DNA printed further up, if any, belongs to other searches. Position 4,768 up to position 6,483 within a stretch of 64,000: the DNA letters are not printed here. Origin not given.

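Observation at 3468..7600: Operon of two complete CuA cupredoxins, a NapH/CcoG-like membrane polyferredoxin, a dihaem cytochrome c and a blue-copper protein, with no oxidase or N2O-reductase catalytic subunit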

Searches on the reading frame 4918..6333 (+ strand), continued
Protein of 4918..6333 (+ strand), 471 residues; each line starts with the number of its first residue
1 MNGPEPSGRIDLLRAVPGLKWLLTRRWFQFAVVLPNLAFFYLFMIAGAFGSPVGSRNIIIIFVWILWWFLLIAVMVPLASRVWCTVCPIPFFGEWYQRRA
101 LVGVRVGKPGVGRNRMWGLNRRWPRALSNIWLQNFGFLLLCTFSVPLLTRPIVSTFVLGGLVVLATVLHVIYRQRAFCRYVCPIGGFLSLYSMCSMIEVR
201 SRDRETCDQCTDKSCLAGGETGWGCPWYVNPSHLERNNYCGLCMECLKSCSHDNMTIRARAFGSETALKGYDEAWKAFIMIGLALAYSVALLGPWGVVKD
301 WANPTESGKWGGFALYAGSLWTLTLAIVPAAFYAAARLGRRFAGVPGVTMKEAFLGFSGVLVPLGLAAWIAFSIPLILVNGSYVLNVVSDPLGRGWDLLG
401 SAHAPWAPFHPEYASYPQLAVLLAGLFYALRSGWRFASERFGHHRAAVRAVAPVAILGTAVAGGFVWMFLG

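Call 36: fold_search(model_id=the predicted structure, library=pdb)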
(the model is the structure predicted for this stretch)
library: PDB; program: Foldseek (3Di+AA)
matches with E <= 10: 278; with E <= 0.001: 0
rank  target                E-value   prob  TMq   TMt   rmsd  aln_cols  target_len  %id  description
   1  9ki1_0                4.4e-01  0.12  0.11  0.11  23.0       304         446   13  Baseplate structure of Escherichia phage Mu (released 2025-02-12)
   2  8fq9                  6.4e-01  0.04  0.10  0.11  23.4       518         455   10  Crystal structure of a ligand-bound cation-site mutant D55C of a melibiose transporter (released 2024-06-05)
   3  9dyf_R                8.7e-01  0.12  0.11  0.17  15.8       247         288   13  Asenapine-bound serotonin 1A (5-HT1A) receptor-Gi1 protein complex (released 2025-08-13)
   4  7p54_A                8.7e-01  0.09  0.10  0.12  31.4       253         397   13  Cryo-EM structure of human TTYH2 in GDN (released 2021-08-11)
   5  6lkp_F                9.9e-01  0.18  0.10  0.24  22.5       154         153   18  Crystal structure of Dps1 from the thermophilic non-heterocystous filamentous cyanobacterium Thermoleptolyngbya sp. O- (released 2020-03-25)
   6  9vjg_R                9.9e-01  0.14  0.13  0.20  20.1       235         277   13  Cryo-EM structure of 5-HT1AR-Gz in complex with (R)-8-OH-DPAT (released 2025-11-12)
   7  9vmy_R                1.1e+00  0.13  0.12  0.19  19.5       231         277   15  Cryo-EM structure of 5-HT1AR-GoA in complex with TMU4142 (released 2025-11-12)
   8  8pjk_R                1.2e+00  0.10  0.12  0.18  16.0       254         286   12  ST171-bound serotonin 5-HT1A receptor - Gi Protein Complex (released 2024-05-29)
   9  4cv5_D                1.3e+00  0.04  0.07  0.11  21.7       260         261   12  yeast NOT1 CN9BD-CAF40 complex (released 2014-05-07)
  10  5xjj                  1.5e+00  0.03  0.11  0.11  23.9       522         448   12  Crystal structure of a MATE family protein (released 2017-09-20)
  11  7vg4_D                1.6e+00  0.13  0.13  0.23  14.1       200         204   12  10,5-methenyltetrahydrofolate cyclohydrolase from Methylobacterium extorquens AM1 strain (released 2022-07-06)
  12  2htk_B                1.7e+00  0.03  0.13  0.14  24.4       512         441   13  Structure of the Escherichia coli ClC chloride channel Y445A mutant and Fab complex (released 2006-09-19)
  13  7tyf_R                1.8e+00  0.12  0.12  0.15  22.0       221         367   10  Human Amylin1 Receptor in complex with Gs and rat amylin peptide (released 2022-03-23)
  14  3kly_A                1.8e+00  0.08  0.11  0.16  21.6       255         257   13  Pentameric formate channel (released 2009-12-15)
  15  7rq7_B                1.8e+00  0.02  0.10  0.10  25.6       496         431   14  CLC-ec1 at pH 4.5 100mM Cl TWIST2 (released 2022-11-16)
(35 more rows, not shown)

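Call 42: search_protein_families(library=pfam, proteins=[L075:6865-8208:+, L065:351-842:+, L017:16678-18645:+, L021:14291-15010:-, L048:14431-15186:+, L053:13034-14983:+, L041:12103-13434:-, L053:14980-15489:+, L061:12408-13907:+, L061:14453-15007:+], max_evalue=0.01)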
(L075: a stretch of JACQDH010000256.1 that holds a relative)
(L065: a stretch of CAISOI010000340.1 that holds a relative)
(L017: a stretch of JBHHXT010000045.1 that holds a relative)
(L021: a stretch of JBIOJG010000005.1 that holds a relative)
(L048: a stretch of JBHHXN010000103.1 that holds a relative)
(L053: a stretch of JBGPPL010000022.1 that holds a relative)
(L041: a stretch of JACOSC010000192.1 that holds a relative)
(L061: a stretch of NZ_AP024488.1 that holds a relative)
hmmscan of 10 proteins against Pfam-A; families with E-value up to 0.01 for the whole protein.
L075:6865-8208:+ (447 aa): 0 families

L065:351-842:+ (163 aa): 3 families
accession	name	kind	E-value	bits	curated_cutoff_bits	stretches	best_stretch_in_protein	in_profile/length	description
PF02915.23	Rubrerythrin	-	3.6e-11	44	22.8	2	12-84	1-73/137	Rubrerythrin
PF13668.12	Ferritin_2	-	0.0013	19.3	24.7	0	12-155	4-137/138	Ferritin-like domain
PF13376.11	OmdA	-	0.0019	18.5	25.6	1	104-134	6-36/60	Bacteriocin-protection, YdeI or OmpD-Associated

L017:16678-18645:+ (655 aa): 10 families
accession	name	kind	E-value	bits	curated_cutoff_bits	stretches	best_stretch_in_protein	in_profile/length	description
PF00034.26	Cytochrom_C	-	2.3e-41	141.4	21.3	4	262-337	2-88/90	Cytochrome c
PF13442.11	Cytochrome_CBB3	-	2.1e-34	118.1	27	4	159-232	4-68/68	Cytochrome C oxidase, cbb3-type, subunit III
PF02433.20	FixO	-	6.6e-14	52.4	29.6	2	287-332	103-148/219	Cytochrome C oxidase, mono-heme subunit/FixO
PF14522.11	Cytochrome_C7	-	2.1e-09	37.5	24.8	1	102-175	12-67/67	Cytochrome c7 and related cytochrome c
PF14537.11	Cytochrom_c3_2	-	9.7e-05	23.2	25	0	99-176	2-66/79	Cytochrome c3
PF22113.1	Mtrc-MtrF_II-IV_dom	-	0.00013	22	30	0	104-178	82-167/176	Outer membrane cytochrome MtrC/MtrF-like, domains II/IV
PF02085.21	Cytochrom_CIII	-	0.00016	22.4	22.9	0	105-174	48-101/101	Class III cytochrome C family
PF13435.11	Cytochrome_C554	-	0.00033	22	20.8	0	139-174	47-83/84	Cytochrome c554 and c-prime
PF22678.1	Cytochrom_c_NrfB-like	-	0.0069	17.3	27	0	106-178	1-68/89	Cytochrome c-type protein NrfB-like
PF03150.19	CCP_MauG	-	0.0096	17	25.6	0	357-377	11-31/149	Di-haem cytochrome c peroxidase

L021:14291-15010:- (239 aa): 9 families
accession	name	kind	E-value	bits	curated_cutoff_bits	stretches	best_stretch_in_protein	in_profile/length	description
PF00005.33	ABC_tran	-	8.5e-38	130.5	25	1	26-175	1-136/137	ABC transporter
PF13304.12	AAA_21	-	5.7e-06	27.1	27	1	140-209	230-301/304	AAA domain, putative AbiEii toxin, Type IV TA system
PF03215.21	Rad17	-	0.00015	22.2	23.8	1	24-86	33-93/186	Rad17 P-loop domain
PF13191.12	AAA_16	-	0.00043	21.2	32.6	1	23-202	9-167/167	AAA ATPase domain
PF03193.22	RsgA_GTPase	-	0.00083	19.7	30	1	34-58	104-128/174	RsgA GTPase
PF20703.3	nSTAND1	-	0.00093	19.4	27.1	1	26-54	23-51/379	Novel STAND NTPase 1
PF13401.12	AAA_22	-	0.0012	19.6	27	0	36-57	5-26/130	AAA domain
PF13555.12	AAA_29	-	0.004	17.3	27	1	29-54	15-40/61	P-loop containing region of AAA domain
PF02463.25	SMC_N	-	0.0061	16.4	40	0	35-56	23-44/220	RecF/RecN/SMC N terminal domain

L048:14431-15186:+ (251 aa): 4 families
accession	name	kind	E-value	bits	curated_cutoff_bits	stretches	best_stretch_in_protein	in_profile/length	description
PF00033.24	Cytochrome_B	-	7.1e-39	134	27.2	1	57-236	10-188/189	Cytochrome b/b6/petB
PF13631.11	Cytochrom_B_N_2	-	1.4e-38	133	27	1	120-242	3-125/169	Cytochrome b(N-terminal)/b6/petB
PF14358.11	DUF4405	-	1.5e-08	35.4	26.7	1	63-129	2-63/66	Domain of unknown function (DUF4405)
PF04123.18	DUF373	-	0.0048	16.8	28.3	1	50-171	210-324/335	Domain of unknown function (DUF373)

L053:13034-14983:+ (649 aa): 22 families
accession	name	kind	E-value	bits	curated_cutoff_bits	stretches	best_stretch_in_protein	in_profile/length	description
PF07992.20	Pyr_redox_2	-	1.2e-29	104.1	26.1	1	114-450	2-291/291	Pyridine nucleotide-disulphide oxidoreductase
PF14691.11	Fer4_20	-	1.2e-19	70.6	25.8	2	18-91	31-107/113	Dihydroprymidine dehydrogenase domain II, 4Fe-4S cluster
PF13738.12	Pyr_redox_3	-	2.1e-13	50.7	30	1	375-434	247-305/305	Pyridine nucleotide-disulphide oxidoreductase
PF00070.33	Pyr_redox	-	2.2e-08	34.9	22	1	114-147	1-34/82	Pyridine nucleotide-disulphide oxidoreductase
PF12838.12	Fer4_7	-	4.8e-08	33.8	27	1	544-623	2-50/52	4Fe-4S dicluster domain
PF13450.12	NAD_binding_8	-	6.5e-08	33.2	21.9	1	117-151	1-35/68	NAD(P)-binding Rossmann-like domain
PF13237.11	Fer4_10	-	1.1e-07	32.2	25.5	2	604-626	2-25/53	4Fe-4S dicluster domain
PF01266.30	DAO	-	1.3e-07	31.9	27.9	1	114-161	1-55/353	FAD dependent oxidoreductase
PF00037.32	Fer4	-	1.8e-06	27.9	21.1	2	605-627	2-24/24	4Fe-4S binding domain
PF13187.11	Fer4_9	-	2.2e-06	28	27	0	611-629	2-20/52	4Fe-4S dicluster domain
PF01262.27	AlaDh_PNT_C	-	3.4e-05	23.8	23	1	110-144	26-60/214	Alanine dehydrogenase/PNT, C-terminal domain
PF01946.23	Thi4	-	4.3e-05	23.3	26.2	1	114-154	19-60/235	Thi4 family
PF01593.30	Amino_oxidase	-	4.9e-05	23.2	19.8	1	123-149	2-28/443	Flavin containing amine oxidoreductase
PF00890.30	FAD_binding_2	-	6.1e-05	22.8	20.4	1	115-152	2-39/414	FAD binding domain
PF03486.20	HI0933_like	-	0.00012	22.1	50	1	114-148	2-36/244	HI0933-like protein Rossmann domain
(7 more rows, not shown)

L041:12103-13434:- (443 aa): 8 families
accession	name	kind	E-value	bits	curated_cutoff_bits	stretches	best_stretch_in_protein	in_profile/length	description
PF10282.15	Lactonase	-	8.3e-48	163.8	21.7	4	173-257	248-331/344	Lactonase, 7-bladed beta-propeller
PF01436.27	NHL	-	2.8e-07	30.7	20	0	366-392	3-28/28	NHL repeat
PF22856.1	Tal-1A_2A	-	3.2e-07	29.6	27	0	176-182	5-11/11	Peptide tarsal-less 1A/2A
PF08450.18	SGL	-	9.3e-07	29.1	26.3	0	81-151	141-213/246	SMP-30/Gluconolactonase/LRE-like region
PF06739.17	SBBP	-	9.2e-06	26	20.5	0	365-382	13-29/38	Beta-propeller repeat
PF00400.38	WD40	-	0.00026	21.8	27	0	125-149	15-39/39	WD domain, G-beta repeat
PF24782.2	WD40_MABP1-WDR62_2nd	-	0.0037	16.7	290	0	126-189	230-291/341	MABP1/WDR62 second WD40 domain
PF24817.1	WD40_WDHD1_1st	-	0.004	16.8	109.9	0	125-153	132-160/291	WDHD1 first WD40 domain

L053:14980-15489:+ (169 aa): 3 families
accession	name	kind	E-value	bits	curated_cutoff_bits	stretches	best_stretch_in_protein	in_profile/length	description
PF00355.32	Rieske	-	1.2e-12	48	20.3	1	78-143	20-87/88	Rieske [2Fe-2S] domain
PF25471.1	TM_PetC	-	0.0051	17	37.1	1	23-54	8-39/48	Iron-sulfur subunit PetC transmembrane anchor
PF13806.12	Rieske_2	-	0.0054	17.1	27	1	77-148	19-97/104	Rieske-like [2Fe-2S] domain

L061:12408-13907:+ (499 aa): 2 families
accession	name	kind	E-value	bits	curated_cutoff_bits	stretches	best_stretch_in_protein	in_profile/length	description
PF12704.14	MacB_PCD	-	2.3e-10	41.5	27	1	137-336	12-206/207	MacB-like periplasmic core domain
PF02687.27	FtsX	-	1.1e-05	25.9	25.5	1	388-492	24-118/120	FtsX-like permease C-terminal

L061:14453-15007:+ (184 aa): 1 family
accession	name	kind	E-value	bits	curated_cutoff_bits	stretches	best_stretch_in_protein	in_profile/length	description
PF05573.18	NosL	-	3.6e-15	56.9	24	1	31-143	4-125/131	NosL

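Call 60: search_protein_families(library=ncbifam, proteins=[L041:12103-13434:-, L075:6865-8208:+, L065:351-842:+, L053:13034-14983:+, L061:9473-11404:+, L061:11408-12385:+, L061:8573-9352:+], max_evalue=0.001)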
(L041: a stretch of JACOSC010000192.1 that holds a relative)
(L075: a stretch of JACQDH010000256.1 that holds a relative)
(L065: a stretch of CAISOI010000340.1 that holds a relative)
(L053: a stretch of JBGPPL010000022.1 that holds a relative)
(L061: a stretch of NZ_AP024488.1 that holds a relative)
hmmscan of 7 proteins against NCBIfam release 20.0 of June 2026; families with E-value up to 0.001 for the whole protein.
L041:12103-13434:- (443 aa): 5 families
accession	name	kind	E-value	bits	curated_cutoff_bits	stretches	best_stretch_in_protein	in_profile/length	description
NF008258.1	PRK11028.1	equivalog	2.9e-34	118.6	370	5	175-269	235-327/330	6-phosphogluconolactonase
NF050136.1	PGL_lacton_Staph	exception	7.9e-16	58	500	1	274-402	150-277/341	6-phosphogluconolactonase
TIGR03866.1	PQQ_ABC_repeats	subfamily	5.1e-14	52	287.3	0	85-152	52-114/310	PQQ-dependent catabolism-associated beta-propeller protein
NF052340.1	hydrazine_beta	equivalog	1e-11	44.5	560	0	362-392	337-367/372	hydrazine synthase subunit beta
TIGR02276.1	beta_rpt_yvtn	repeat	5.2e-07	29.5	27.85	0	226-242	1-17/42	beta-propeller repeat protein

L075:6865-8208:+ (447 aa): 0 families

L065:351-842:+ (163 aa): 1 family
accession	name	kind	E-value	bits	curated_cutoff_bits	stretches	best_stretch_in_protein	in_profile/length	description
NF045676.1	FeExpMbfA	equivalog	1.9e-17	63.7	450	1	3-149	2-143/318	iron exporter MbfA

L053:13034-14983:+ (649 aa): 93 families (the best 25 are shown)
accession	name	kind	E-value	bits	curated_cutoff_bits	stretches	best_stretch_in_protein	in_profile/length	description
NF009410.0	PRK12771.1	subfamily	2.2e-139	465.6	516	2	13-292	44-317/566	NAD(P)-binding protein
NF009454.0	PRK12814.1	equivalog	6.4e-118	394.9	916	2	16-265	101-345/657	putative NADPH-dependent glutamate synthase small subunit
NF010590.0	PRK13984.1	equivalog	1.2e-114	383.7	946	2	19-273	198-453/611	putative oxidoreductase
TIGR01316.1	gltA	equivalog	2.4e-92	310.1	471.75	3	15-265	34-294/449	NADPH-dependent glutamate synthase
NF009414.0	PRK12778.1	equivalog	3.2e-89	300.1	1103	2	18-266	338-593/752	bifunctional dihydroorotate dehydrogenase B NAD binding subunit/NADPH-dependent glutamate synthase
TIGR03315.1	Se_ygfK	equivalog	2.6e-80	270.1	835.3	2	18-270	446-693/1012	putative selenate reductase subunit YgfK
TIGR01318.1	gltD_gamma_fam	subfamily_domain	1.2e-70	238.4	482.95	2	19-269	50-308/467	glutamate synthase, small subunit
TIGR01317.1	GOGAT_sm_gam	subfamily_domain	2.7e-63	214.5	447.7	2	19-271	52-311/485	glutamate synthase small subunit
NF009408.0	PRK12769.1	equivalog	5.9e-63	213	1003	3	19-267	236-492/659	formate-dependent uric acid utilization protein AegA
NF009413.0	PRK12775.1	equivalog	5.3e-61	206.6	1895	2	18-264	340-592/1006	putative trifunctional 2-polyprenylphenol hydroxylase/glutamate synthase subunit beta/ferritin domain-containing protein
NF009409.0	PRK12770.1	subfamily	6.8e-59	199.7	343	2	106-269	12-199/360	putative glutamate synthase subunit beta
NF009415.0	PRK12779.1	equivalog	7.1e-56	189.7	1519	2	21-267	212-471/944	putative bifunctional glutamate synthase subunit beta/2-polyprenylphenol hydroxylase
NF009451.0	PRK12809.1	equivalog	5.6e-48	163.7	1154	2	19-266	219-474/639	formate-dependent uric acid utilization protein YgfT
NF045663.1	diclust_near_Sec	equivalog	5e-46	157.1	530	2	17-210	18-201/759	pyridine nucleotide-disulfide oxidoreductase/dicluster-binding protein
NF045599.1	bili_reduct_long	exception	2.1e-16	59.3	750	1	110-266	379-527/641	bilirubin reductase, long form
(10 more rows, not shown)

L061:9473-11404:+ (643 aa): 7 families
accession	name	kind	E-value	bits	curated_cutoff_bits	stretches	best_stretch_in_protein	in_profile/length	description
TIGR02163.1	napH_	subfamily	2e-07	30.8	213.05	1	319-428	142-252/255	NapH/MauN family ferredoxin-type protein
NF007013.0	PRK09477.1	equivalog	4.8e-07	29.2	234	1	319-432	165-279/286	quinol dehydrogenase ferredoxin subunit NapH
NF050117.1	aa3_CtaC_Actin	exception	3.3e-06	26.5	250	1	55-143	161-233/244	aa3-type cytochrome oxidase subunit II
TIGR04246.1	nitrous_NosZ_Gp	equivalog_domain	8e-06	24.4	625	1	50-144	496-578/578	Sec-dependent nitrous-oxide reductase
TIGR02866.1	CoxB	equivalog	9e-05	22.1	147.7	1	55-148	120-197/202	cytochrome c oxidase subunit II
TIGR04244.1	nitrous_NosZ_RR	equivalog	0.00016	20.4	625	1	48-143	544-627/627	TAT-dependent nitrous-oxide reductase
NF052460.1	L-NosZ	equivalog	0.00045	18.9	700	1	43-142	383-478/480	clade III lactonase-type nitrous-oxide reductase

L061:11408-12385:+ (325 aa): 6 families
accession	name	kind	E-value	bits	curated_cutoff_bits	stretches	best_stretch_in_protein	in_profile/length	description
TIGR02866.1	CoxB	equivalog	2.8e-18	66.2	147.7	1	57-145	96-192/202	cytochrome c oxidase subunit II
TIGR04246.1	nitrous_NosZ_Gp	equivalog_domain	8.4e-12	44.1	625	1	66-145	495-577/578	Sec-dependent nitrous-oxide reductase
NF050117.1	aa3_CtaC_Actin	exception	2.3e-11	43.4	250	1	69-139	158-227/244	aa3-type cytochrome oxidase subunit II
TIGR04244.1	nitrous_NosZ_RR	equivalog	2.1e-06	26.6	625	1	74-143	553-625/627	TAT-dependent nitrous-oxide reductase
NF041074.2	quin_ox_SoxA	equivalog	7.4e-06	25.9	110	1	64-142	71-151/154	proton pump complex quinol oxidase subunit SoxA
NF052460.1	L-NosZ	equivalog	8.3e-06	24.6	700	1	71-145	404-479/480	clade III lactonase-type nitrous-oxide reductase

L061:8573-9352:+ (259 aa): 1 family
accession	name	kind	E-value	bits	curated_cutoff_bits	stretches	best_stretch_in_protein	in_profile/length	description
TIGR02656.1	cyanin_plasto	equivalog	0.00059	20.2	87.85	0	109-147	6-44/99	plastocyanin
